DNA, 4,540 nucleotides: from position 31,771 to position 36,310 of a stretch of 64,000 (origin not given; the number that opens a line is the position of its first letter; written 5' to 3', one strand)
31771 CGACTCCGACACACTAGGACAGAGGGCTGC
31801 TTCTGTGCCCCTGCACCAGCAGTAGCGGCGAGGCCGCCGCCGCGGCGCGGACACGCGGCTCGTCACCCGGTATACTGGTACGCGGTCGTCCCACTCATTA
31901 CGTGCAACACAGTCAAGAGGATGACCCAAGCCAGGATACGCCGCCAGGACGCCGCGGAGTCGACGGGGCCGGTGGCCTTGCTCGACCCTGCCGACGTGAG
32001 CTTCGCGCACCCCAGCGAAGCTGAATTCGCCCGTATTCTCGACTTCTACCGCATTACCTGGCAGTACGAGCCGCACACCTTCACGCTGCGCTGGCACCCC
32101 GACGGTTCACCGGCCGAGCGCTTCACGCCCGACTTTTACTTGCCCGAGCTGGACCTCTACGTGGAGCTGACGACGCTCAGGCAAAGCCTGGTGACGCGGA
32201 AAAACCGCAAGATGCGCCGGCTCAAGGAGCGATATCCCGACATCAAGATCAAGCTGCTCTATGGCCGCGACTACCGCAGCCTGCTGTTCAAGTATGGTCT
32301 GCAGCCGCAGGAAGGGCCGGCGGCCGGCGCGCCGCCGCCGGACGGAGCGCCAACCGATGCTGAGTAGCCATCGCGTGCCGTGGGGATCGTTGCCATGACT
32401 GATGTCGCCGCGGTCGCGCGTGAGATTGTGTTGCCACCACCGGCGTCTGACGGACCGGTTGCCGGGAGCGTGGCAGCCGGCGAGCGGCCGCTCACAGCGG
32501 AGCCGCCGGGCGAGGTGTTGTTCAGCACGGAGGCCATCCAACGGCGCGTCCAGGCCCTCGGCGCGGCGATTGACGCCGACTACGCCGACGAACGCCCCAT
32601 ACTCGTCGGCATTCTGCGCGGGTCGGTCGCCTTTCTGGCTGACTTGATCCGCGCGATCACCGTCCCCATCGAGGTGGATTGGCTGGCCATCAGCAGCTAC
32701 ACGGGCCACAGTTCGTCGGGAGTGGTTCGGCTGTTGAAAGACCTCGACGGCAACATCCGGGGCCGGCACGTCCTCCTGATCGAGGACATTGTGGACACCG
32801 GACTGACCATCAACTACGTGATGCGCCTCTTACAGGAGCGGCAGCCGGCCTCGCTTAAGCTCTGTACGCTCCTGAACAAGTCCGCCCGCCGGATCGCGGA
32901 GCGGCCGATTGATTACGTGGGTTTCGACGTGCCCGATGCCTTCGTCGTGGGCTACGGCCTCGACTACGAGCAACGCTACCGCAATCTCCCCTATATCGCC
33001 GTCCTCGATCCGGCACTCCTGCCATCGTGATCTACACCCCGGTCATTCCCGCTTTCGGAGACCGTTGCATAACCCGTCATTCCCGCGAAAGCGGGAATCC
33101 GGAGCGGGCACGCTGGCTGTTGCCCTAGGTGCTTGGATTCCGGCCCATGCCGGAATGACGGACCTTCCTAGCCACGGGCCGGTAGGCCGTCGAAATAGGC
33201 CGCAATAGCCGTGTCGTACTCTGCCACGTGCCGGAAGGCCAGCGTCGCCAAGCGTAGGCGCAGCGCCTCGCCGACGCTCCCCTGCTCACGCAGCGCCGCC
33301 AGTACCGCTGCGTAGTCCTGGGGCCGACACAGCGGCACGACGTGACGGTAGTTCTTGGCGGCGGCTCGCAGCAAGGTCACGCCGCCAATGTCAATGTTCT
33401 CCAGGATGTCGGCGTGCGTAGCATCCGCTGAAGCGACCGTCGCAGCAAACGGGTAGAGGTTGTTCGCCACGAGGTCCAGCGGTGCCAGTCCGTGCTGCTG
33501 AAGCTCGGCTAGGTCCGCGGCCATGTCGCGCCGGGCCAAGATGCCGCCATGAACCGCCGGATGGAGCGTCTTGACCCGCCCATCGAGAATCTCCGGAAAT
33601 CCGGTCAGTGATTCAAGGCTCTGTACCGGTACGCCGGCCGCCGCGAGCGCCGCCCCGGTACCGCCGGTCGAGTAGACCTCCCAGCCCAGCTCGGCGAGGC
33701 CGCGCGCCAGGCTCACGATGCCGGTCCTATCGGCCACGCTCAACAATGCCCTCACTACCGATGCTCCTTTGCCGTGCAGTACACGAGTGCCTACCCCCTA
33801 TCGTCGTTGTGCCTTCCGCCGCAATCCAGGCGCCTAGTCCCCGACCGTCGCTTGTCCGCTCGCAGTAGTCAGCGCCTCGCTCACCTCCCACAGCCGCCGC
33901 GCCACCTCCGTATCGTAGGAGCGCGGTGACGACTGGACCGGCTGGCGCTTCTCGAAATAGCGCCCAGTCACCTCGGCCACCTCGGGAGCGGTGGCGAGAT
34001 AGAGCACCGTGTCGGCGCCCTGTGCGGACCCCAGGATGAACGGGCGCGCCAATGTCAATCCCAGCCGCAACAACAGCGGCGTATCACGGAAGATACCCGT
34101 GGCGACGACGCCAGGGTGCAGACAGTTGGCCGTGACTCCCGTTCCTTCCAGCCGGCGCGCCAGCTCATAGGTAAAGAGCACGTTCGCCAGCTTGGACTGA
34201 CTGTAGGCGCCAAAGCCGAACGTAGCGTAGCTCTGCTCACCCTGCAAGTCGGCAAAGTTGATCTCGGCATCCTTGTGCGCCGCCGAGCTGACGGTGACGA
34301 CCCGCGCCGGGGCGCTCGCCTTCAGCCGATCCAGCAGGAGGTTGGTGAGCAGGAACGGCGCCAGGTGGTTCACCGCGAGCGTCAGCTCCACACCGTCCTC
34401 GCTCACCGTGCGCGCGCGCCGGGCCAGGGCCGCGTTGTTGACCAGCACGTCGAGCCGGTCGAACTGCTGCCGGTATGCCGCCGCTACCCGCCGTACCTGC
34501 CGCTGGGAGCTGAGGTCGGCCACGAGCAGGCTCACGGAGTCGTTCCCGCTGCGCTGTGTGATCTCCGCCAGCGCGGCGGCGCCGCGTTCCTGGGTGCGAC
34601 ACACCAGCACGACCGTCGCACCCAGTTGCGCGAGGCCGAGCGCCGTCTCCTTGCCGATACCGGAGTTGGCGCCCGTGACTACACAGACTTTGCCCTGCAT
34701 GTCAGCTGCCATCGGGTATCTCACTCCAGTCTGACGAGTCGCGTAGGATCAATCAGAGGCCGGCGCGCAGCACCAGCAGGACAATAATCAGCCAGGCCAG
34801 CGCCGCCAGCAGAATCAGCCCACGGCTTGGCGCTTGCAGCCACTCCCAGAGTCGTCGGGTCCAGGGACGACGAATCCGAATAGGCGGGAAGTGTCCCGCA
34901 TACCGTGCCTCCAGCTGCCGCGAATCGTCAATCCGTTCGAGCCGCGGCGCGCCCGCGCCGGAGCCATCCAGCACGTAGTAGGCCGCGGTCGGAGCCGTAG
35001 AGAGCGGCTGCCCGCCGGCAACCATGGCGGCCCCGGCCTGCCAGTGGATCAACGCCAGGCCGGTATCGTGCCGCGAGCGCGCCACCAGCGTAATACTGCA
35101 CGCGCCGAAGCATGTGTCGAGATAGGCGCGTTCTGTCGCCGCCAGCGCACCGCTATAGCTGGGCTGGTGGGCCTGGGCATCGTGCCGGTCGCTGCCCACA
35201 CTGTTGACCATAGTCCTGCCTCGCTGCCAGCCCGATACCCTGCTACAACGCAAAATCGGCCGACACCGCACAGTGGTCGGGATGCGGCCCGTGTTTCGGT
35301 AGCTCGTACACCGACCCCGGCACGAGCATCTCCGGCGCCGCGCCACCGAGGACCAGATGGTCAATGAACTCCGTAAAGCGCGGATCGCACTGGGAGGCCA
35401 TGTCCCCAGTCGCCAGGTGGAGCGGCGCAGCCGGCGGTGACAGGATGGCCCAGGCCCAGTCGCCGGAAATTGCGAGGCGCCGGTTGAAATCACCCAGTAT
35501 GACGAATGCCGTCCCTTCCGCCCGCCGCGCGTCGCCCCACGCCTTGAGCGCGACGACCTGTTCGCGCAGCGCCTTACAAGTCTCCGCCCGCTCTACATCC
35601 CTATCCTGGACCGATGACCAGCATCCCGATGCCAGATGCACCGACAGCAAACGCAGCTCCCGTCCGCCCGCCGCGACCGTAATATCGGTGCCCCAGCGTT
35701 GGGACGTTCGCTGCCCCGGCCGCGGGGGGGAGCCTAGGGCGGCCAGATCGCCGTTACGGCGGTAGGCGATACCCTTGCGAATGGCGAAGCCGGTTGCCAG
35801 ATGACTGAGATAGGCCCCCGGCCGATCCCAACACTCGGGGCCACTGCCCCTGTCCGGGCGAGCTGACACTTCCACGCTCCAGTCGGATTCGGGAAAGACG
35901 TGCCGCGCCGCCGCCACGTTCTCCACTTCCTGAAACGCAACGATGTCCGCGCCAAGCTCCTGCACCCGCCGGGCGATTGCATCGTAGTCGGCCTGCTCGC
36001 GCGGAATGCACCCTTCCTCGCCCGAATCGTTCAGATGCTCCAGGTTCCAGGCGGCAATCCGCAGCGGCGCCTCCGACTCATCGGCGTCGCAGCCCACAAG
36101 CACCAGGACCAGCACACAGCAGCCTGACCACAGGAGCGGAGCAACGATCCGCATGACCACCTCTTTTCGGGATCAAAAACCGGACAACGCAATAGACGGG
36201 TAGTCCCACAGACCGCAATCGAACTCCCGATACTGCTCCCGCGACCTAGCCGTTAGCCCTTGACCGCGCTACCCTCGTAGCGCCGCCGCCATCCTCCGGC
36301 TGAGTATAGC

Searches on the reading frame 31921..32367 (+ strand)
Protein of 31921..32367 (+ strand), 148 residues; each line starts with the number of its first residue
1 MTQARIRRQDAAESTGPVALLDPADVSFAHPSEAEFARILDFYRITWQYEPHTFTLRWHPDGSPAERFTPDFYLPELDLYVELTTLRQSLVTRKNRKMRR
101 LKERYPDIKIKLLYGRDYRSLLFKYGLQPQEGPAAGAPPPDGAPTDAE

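Call 7: search_protein_families(library=pfam, proteins=[window:31921-32367:+], max_evalue=0.01)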
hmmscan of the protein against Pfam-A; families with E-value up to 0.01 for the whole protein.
window:31921-32367:+ (148 aa): 1 family
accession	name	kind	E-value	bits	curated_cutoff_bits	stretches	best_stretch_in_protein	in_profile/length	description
PF05367.17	Phage_endo_I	-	0.0085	16.2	29.1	0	34-117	21-97/149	Phage endonuclease I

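Call 13: search_protein_families(library=ncbifam, proteins=[window:31921-32367:+], max_evalue=1)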
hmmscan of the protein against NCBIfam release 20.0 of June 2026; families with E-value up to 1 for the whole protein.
window:31921-32367:+ (148 aa): 0 families

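Call 29: search_protein_families(library=pfam, proteins=[window:31921-32367:+], max_evalue=10)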
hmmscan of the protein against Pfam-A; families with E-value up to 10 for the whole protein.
window:31921-32367:+ (148 aa): 2 families
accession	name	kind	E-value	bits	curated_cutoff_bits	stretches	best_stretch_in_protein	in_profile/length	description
PF05367.17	Phage_endo_I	-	0.0085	16.2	29.1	1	34-117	21-97/149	Phage endonuclease I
PF18519.6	Sgf11_N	-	0.011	15.7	26.2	1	83-107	15-39/39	SAGA-associated factor 11 N-terminal domain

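Call 54: find_related_loci(query=window:31921-32367:+, collection=metagenome_contigs, flank=9000)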
Query window:31921-32367:+ (148 aa) in metagenome_contigs; peptide patterns used: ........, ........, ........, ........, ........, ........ (x = any residue, [..] = any of these).
600 stretches matched a pattern (row limit reached: there are more); 302 encode a relative of the query (tblastn E <= 1e-3); the best 80 are kept; 80 distinct loci.
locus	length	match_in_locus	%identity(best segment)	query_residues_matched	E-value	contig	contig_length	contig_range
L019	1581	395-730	69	16-127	5e-50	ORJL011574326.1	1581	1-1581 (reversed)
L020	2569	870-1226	67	28-146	6e-49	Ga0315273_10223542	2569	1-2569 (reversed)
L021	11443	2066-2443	63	19-143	5e-48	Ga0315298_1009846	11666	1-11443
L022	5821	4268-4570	73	28-128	2e-47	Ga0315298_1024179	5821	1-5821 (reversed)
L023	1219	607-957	64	15-126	1e-48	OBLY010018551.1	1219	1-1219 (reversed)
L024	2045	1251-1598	64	28-136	3e-47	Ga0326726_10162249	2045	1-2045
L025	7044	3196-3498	73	28-128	1e-46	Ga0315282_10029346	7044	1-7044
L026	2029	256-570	65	22-126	3e-46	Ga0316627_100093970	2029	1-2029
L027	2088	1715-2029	65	22-126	4e-46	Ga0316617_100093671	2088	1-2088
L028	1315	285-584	76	26-126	2e-47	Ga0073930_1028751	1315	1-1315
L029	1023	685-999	65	22-126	3e-48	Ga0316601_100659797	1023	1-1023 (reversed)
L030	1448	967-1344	63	4-126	2e-46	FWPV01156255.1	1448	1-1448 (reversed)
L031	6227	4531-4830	70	27-126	3e-45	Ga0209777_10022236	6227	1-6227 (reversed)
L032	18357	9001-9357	66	26-148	1e-44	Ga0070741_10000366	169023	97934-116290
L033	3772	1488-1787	66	27-126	6e-45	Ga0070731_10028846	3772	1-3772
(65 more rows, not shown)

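Call 88: find_encoding_contigs(protein=window:31921-32367:+, flank=8000, max_places=10)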
Protein window:31921-32367:+ (148 aa): no gene with exactly this product is on record in the collection.

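Call 92: search_protein_families(library=phrogs, proteins=[window:31921-32367:+], max_evalue=0.001)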
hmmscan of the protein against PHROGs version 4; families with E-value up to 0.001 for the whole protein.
window:31921-32367:+ (148 aa): 5 families
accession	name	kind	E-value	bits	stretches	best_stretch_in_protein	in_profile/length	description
phrog_9019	-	DNA, RNA and nucleotide metabolism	5.5e-06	27.5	1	27-121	58-141/160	Holliday junction resolvase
phrog_945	-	DNA, RNA and nucleotide metabolism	1.4e-05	25.9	1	32-121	18-97/145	endonuclease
phrog_22215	-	unknown function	3.3e-05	24.7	1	32-99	221-288/324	-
phrog_15137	-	DNA, RNA and nucleotide metabolism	0.00015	22.4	1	28-86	129-189/236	endonuclease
phrog_21138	-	unknown function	0.0008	21.1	1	33-92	20-75/198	-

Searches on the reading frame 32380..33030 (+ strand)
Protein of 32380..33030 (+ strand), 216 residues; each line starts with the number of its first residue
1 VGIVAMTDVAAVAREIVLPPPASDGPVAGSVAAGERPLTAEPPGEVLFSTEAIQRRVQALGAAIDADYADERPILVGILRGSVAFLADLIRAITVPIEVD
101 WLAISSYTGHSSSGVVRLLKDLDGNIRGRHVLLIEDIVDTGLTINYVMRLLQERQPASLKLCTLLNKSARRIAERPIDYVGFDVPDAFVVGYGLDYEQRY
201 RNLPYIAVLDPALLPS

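Call 7: search_protein_families(library=pfam, proteins=[window:32380-33030:+], max_evalue=0.01)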
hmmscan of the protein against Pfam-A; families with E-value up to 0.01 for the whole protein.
window:32380-33030:+ (216 aa): 2 families
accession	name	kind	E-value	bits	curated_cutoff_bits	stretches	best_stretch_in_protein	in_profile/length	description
PF00156.33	Pribosyltran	-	2.3e-28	99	26.3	1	50-196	8-157/158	Phosphoribosyl transferase domain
PF14681.12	UPRTase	-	0.00055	19.9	27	1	60-163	54-157/206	Uracil phosphoribosyltransferase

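Call 89: find_encoding_contigs(protein=window:32398-33030:+, flank=9000, max_places=10)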
Protein window:32398-33030:+ (210 aa): no gene with exactly this product is on record in the collection.

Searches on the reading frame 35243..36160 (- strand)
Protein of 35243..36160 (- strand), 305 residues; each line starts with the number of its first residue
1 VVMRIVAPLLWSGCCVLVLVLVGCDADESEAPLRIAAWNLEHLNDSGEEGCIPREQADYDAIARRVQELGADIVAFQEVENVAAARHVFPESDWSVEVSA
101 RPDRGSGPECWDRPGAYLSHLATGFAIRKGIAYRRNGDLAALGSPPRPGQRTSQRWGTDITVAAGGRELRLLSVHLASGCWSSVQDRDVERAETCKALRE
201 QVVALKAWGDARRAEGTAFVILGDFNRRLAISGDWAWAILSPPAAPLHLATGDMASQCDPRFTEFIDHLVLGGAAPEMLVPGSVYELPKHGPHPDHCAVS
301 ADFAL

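Call 73: search_protein_families(library=pfam, proteins=[window:35243-36160:-], max_evalue=0.001)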
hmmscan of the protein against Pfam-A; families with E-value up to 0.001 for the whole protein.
window:35243-36160:- (305 aa): 1 family
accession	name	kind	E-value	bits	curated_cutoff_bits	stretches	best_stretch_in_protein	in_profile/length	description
PF03372.29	Exo_endo_phos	-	8.2e-07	29.4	24.5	1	37-236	2-173/225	Endonuclease/Exonuclease/phosphatase family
